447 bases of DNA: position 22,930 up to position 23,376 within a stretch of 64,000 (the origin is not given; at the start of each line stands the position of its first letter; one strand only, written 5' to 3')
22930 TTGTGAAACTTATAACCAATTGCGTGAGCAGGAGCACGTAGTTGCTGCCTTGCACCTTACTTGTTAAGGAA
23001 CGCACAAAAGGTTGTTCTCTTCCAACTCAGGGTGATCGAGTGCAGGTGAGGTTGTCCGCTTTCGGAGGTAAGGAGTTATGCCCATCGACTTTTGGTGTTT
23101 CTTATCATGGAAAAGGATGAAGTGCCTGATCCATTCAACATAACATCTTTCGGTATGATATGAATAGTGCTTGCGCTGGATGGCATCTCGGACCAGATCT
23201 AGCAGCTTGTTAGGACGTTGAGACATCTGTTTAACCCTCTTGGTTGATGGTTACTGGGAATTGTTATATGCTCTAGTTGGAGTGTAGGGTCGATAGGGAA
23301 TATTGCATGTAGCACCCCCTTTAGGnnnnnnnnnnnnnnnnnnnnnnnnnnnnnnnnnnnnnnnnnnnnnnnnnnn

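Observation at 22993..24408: Decayed chromosomal integron: intI N-terminal stub, one cassette, one well-formed attC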

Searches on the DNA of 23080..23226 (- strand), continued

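Call 51: search_with_rna_model(model_id=R2, sources=[L001, L004, L005, L006, L007, L053, L077, L084, L102], max_evalue=5, filters=off, show_alignments=6)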
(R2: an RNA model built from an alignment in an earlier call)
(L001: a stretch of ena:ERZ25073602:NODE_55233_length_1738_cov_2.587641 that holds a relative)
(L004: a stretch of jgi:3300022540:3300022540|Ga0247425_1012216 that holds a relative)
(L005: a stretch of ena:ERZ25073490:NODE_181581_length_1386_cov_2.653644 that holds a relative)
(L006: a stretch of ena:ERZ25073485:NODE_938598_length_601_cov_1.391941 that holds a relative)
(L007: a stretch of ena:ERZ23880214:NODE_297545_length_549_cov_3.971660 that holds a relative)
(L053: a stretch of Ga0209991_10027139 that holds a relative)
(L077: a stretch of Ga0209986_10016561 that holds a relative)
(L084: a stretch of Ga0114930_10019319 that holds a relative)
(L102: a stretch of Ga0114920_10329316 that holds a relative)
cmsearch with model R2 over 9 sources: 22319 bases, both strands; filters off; matches with E-value up to 5: 7.
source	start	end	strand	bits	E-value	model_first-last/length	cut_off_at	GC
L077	1487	1590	+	16.9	0.032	1-64/64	no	0.53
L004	1699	1729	+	11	0.85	1-64/64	no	0.42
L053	2561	2591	+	11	0.85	1-64/64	no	0.42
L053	102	217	+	10.9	0.93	1-64/64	no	0.54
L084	3559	3693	-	9.8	1.7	1-64/64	no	0.53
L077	4733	4779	+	8.7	3.1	1-64/64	no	0.47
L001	198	300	-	7.9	5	1-64/64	no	0.48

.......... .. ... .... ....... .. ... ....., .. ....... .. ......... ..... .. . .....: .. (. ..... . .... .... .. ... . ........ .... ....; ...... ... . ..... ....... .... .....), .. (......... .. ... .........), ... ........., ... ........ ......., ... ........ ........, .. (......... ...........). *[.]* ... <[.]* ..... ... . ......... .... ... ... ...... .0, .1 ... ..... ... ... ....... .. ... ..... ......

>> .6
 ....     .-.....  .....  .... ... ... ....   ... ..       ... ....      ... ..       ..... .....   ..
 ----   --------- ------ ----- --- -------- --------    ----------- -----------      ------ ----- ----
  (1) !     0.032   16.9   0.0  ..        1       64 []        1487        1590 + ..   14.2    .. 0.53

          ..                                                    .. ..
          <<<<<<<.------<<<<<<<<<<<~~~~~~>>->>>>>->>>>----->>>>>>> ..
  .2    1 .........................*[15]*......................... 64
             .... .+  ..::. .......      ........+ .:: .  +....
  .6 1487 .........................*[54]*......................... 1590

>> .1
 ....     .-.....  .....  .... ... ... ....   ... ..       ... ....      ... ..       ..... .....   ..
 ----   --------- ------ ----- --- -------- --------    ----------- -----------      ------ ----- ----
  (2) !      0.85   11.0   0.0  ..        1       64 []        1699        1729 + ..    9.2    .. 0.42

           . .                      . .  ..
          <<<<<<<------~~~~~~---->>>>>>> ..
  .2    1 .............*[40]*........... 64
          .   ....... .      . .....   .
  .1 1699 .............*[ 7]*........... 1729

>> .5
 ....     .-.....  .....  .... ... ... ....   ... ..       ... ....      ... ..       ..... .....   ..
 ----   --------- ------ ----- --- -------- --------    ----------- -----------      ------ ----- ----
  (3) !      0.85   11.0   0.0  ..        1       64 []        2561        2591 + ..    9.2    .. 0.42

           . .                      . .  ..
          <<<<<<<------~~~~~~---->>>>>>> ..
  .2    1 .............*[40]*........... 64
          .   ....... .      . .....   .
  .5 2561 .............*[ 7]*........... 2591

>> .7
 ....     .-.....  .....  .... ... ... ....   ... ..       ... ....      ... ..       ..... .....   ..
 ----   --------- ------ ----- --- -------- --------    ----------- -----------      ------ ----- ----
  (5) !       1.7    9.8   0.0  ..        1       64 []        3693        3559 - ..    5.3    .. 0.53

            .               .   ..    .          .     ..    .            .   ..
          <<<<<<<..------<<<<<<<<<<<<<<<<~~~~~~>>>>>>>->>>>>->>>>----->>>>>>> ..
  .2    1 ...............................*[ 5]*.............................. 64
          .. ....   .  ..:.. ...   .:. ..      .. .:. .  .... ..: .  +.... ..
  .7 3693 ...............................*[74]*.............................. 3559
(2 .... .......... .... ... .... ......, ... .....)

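Call 67: search_with_rna_model(model_id=R2, sources=[L133, L134, L135], max_evalue=10, filters=off, show_alignments=6)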
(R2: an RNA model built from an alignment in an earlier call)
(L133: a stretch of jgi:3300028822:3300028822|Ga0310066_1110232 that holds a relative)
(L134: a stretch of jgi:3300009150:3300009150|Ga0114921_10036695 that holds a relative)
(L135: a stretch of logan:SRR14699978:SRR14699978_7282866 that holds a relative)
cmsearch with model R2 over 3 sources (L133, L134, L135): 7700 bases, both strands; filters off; matches with E-value up to 10: 16.
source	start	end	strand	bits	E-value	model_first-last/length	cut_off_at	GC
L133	2028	2129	-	10.3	0.43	10-57/64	no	0.52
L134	2430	2531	-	10.3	0.43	10-57/64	no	0.52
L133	612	657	+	9.9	0.54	1-64/64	no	0.5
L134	1013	1058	+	9.9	0.54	1-64/64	no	0.5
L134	400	426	-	9.5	0.7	1-64/64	no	0.41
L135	1899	1937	-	9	0.91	1-64/64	no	0.77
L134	400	426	+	8.6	1.1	1-64/64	no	0.41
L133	948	1018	-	6.6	3.4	12-57/64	no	0.63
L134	1349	1419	-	6.6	3.4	12-57/64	no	0.63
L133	745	787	-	6.6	3.5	1-64/64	no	0.53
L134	1146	1188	-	6.6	3.5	1-64/64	no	0.53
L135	1158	1181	+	5.9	5.2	1-64/64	no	0.62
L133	1205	1240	+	5.6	5.9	1-64/64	no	0.44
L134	1606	1641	+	5.6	5.9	1-64/64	no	0.44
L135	738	759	+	5.3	7.1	1-64/64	no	0.41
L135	738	759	-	4.9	9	1-64/64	no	0.41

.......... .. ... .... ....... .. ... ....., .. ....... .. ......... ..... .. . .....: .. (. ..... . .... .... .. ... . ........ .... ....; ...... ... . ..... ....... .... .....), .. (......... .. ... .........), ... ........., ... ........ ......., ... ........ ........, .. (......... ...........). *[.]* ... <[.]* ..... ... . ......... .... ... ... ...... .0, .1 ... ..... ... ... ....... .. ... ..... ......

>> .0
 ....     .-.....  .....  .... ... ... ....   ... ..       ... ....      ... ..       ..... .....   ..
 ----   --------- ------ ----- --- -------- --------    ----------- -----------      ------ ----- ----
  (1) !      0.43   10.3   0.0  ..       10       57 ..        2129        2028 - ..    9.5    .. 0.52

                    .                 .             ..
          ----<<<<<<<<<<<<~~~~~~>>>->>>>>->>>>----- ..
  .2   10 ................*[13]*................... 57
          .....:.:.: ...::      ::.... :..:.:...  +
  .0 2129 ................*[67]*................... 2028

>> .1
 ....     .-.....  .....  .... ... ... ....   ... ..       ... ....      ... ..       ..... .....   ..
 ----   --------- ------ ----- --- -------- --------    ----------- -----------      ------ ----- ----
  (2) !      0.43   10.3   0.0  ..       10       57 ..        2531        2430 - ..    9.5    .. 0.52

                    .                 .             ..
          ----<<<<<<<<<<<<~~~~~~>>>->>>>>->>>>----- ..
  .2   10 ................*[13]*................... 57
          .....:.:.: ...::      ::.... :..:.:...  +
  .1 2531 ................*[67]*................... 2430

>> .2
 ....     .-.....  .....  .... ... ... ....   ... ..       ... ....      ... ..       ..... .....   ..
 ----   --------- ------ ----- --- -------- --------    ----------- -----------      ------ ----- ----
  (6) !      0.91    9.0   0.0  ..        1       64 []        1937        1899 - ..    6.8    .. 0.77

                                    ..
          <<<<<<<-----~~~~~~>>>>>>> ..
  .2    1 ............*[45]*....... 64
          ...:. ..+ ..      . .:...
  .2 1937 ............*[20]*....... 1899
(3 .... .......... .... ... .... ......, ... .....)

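Call 75: search_with_rna_model(model_id=R2, sources=[L136, L137, L138, L139, L140], max_evalue=5, filters=off, show_alignments=8)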
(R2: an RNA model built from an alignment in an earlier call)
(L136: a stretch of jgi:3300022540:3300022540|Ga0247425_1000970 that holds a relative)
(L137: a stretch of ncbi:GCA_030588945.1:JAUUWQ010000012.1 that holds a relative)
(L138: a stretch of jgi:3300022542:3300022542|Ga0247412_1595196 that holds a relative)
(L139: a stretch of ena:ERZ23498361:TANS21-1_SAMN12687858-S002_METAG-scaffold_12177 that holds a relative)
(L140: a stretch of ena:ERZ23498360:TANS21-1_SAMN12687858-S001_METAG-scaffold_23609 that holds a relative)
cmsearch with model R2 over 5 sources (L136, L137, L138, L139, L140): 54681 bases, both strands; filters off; matches with E-value up to 5: 9.
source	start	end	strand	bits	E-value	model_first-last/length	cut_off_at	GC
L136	1084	1154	-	38.7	3.8e-07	1-64/64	no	0.48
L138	1615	1685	-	38.7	3.8e-07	1-64/64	no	0.48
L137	205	275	-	31.9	1.8e-05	1-64/64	no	0.49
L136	6680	6735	+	11.6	1.5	15-51/64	no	0.66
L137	5801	5856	+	11.6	1.5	15-51/64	no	0.66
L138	7213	7268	+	11.6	1.5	15-51/64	no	0.66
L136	9887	9904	+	11.6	1.5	1-64/64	no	0.67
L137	9008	9025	+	11.6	1.5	1-64/64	no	0.67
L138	10419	10436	+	11.6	1.5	1-64/64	no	0.67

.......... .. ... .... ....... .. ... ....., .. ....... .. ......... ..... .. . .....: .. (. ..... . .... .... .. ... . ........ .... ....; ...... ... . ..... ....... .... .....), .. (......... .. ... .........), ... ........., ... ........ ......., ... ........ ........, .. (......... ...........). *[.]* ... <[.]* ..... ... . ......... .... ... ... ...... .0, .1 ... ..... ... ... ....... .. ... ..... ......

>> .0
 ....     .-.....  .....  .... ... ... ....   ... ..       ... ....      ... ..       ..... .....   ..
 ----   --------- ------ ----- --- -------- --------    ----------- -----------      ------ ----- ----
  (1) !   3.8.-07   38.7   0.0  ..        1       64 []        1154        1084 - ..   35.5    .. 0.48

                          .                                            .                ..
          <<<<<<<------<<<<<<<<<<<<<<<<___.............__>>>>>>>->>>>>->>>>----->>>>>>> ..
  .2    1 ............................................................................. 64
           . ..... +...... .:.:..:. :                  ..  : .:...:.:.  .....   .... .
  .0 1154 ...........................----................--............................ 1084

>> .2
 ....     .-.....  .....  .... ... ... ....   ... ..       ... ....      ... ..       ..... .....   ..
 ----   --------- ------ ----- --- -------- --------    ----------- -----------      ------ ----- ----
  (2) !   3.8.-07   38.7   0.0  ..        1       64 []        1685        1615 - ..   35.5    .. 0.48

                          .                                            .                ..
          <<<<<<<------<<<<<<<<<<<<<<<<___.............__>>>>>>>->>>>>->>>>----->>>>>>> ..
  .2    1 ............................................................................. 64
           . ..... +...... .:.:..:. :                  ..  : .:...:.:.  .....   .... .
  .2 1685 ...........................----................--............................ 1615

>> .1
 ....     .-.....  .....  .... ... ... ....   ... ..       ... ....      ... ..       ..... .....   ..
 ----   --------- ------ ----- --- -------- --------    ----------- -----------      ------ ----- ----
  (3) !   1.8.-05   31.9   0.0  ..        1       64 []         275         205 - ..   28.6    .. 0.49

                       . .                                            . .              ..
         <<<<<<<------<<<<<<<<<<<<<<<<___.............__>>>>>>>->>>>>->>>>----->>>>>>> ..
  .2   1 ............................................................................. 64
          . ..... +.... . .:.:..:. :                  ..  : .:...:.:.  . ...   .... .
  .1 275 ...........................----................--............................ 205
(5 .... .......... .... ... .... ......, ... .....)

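Call 92: search_with_rna_model(model_id=R2, sources=[L032, L033, L034, L035, L036, L037, L038, L039, L040, L041, L042, L043, L044, L045, L046, L047, L048, L049, L050, L051, L052, L054, L055, L056, L057, L058, L059, L060, L061, L062, L063, L064, L065, L066, L067, L068, L069, L070, L071, L072, L073, L074, L075, L076, L078, L079, L080, L081, L082, L083, L085, L086, L087, L088, L089, L090, L091, L092, L093, L094, L095, L096, L097, L098, L099, L100, L101, L103, L104, L105, L106, L107, L108, L109, L110, L111], max_evalue=10)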
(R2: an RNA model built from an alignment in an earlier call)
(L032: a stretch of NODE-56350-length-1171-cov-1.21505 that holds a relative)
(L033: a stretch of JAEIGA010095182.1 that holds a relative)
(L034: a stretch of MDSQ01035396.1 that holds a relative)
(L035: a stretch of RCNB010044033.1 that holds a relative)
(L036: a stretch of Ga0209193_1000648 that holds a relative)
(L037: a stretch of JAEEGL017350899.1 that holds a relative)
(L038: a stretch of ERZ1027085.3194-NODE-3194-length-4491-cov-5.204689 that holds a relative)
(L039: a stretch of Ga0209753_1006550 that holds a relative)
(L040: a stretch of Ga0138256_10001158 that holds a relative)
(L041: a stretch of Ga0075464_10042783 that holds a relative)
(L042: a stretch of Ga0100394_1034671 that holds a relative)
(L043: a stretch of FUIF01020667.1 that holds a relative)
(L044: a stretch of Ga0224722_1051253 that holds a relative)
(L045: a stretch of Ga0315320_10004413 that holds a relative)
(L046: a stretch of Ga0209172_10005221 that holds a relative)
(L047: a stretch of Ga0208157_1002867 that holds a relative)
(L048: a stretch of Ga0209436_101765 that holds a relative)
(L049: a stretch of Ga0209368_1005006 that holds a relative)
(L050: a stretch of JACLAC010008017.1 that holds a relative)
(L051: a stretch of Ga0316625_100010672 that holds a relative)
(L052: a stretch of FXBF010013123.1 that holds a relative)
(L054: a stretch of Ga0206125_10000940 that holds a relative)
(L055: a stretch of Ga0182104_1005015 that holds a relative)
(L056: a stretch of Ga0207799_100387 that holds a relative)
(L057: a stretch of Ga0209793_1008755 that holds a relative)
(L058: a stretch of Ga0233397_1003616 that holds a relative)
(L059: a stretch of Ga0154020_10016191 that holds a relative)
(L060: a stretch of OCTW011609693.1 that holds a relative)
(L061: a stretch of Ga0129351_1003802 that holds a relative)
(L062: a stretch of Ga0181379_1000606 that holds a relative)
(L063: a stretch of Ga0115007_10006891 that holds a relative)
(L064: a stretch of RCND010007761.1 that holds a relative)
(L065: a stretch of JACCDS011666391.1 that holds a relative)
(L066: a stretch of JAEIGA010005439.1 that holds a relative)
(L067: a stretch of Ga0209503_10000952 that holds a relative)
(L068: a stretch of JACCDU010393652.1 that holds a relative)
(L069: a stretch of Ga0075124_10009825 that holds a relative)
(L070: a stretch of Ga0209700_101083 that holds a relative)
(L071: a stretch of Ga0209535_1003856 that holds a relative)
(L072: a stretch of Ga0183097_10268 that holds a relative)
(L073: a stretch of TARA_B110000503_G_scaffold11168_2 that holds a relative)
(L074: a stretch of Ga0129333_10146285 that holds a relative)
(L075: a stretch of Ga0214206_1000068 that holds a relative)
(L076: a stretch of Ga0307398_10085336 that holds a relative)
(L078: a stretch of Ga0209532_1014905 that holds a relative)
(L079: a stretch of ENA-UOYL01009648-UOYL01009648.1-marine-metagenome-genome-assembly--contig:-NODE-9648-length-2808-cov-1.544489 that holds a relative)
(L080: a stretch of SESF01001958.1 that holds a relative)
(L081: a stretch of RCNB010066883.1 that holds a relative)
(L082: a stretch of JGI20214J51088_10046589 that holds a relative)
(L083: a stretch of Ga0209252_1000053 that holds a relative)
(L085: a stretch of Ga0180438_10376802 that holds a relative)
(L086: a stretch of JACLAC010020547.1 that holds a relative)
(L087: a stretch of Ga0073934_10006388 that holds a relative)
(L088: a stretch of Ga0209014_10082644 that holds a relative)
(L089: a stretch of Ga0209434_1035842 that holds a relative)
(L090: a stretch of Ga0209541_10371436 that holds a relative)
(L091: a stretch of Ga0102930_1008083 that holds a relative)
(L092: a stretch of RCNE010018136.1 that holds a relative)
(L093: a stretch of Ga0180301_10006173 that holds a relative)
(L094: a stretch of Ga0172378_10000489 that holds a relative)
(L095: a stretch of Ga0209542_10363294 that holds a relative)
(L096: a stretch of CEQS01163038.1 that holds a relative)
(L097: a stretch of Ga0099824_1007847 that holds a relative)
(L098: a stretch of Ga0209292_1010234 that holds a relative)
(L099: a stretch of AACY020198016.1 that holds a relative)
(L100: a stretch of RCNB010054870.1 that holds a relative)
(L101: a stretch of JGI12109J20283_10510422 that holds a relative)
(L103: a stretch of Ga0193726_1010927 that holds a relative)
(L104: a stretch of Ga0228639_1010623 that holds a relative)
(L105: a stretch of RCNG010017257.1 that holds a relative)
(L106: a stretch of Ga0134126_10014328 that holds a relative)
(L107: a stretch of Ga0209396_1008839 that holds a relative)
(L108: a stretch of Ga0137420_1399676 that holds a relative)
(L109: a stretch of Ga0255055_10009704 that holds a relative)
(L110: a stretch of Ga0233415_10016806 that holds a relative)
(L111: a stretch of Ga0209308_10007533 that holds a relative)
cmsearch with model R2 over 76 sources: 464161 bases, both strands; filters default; matches with E-value up to 10: 2.
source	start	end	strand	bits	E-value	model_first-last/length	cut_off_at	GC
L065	7793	7851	+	17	0.61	1-64/64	no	0.73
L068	2431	2489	-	17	0.61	1-64/64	no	0.73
